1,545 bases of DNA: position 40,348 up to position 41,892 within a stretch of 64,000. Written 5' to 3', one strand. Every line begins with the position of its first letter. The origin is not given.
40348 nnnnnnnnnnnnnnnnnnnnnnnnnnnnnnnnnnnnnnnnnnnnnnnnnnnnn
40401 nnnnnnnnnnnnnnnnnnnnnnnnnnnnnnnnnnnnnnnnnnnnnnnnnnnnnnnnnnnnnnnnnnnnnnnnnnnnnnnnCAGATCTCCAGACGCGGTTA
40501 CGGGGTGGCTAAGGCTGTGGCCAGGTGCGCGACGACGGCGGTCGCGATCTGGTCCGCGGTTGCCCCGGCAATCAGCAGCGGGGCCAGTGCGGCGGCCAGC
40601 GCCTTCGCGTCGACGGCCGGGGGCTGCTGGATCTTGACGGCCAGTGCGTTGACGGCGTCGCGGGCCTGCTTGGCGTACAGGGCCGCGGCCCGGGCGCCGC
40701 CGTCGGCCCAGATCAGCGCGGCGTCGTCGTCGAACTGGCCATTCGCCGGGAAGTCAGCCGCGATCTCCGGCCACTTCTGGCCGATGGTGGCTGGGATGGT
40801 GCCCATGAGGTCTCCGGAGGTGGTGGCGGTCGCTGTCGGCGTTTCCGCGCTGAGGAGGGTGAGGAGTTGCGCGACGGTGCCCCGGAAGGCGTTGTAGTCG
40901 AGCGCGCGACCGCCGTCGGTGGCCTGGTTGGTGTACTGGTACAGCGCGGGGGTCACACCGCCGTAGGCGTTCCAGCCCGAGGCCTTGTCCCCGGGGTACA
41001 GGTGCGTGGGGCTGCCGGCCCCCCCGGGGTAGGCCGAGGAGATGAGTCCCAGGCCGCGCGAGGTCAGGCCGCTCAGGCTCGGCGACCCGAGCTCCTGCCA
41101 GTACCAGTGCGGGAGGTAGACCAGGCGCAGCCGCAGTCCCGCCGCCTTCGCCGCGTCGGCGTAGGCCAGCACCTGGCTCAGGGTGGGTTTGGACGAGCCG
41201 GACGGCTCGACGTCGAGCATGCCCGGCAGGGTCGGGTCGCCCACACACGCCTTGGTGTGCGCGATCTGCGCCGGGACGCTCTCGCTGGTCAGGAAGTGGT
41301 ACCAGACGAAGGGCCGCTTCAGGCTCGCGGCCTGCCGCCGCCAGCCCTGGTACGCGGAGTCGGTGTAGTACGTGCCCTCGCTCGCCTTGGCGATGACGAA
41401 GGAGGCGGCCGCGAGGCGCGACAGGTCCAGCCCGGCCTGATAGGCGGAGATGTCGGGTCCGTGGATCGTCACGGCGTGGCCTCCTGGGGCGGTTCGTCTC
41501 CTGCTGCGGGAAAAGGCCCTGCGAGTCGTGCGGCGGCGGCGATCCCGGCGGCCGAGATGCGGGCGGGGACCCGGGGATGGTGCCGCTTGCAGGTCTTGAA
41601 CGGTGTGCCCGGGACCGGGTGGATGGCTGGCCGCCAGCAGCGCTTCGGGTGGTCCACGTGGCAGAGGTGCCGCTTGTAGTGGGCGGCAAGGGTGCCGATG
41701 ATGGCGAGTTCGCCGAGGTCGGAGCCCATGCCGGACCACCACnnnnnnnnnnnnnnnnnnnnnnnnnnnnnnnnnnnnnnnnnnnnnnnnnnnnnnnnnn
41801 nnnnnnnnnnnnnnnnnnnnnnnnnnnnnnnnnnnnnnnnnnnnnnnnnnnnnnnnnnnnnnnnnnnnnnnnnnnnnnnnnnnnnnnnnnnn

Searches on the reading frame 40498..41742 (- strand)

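Call 11: search_protein_families(library=pfam, proteins=[window:40498-41742:-], max_evalue=0.001)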
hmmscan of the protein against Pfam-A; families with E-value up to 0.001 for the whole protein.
window:40498-41742:- (414 aa): 1 family
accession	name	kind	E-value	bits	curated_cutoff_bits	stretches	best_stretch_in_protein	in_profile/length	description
PF01183.26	Glyco_hydro_25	-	1.6e-08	35.6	27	1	97-218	2-135/180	Glycosyl hydrolases family 25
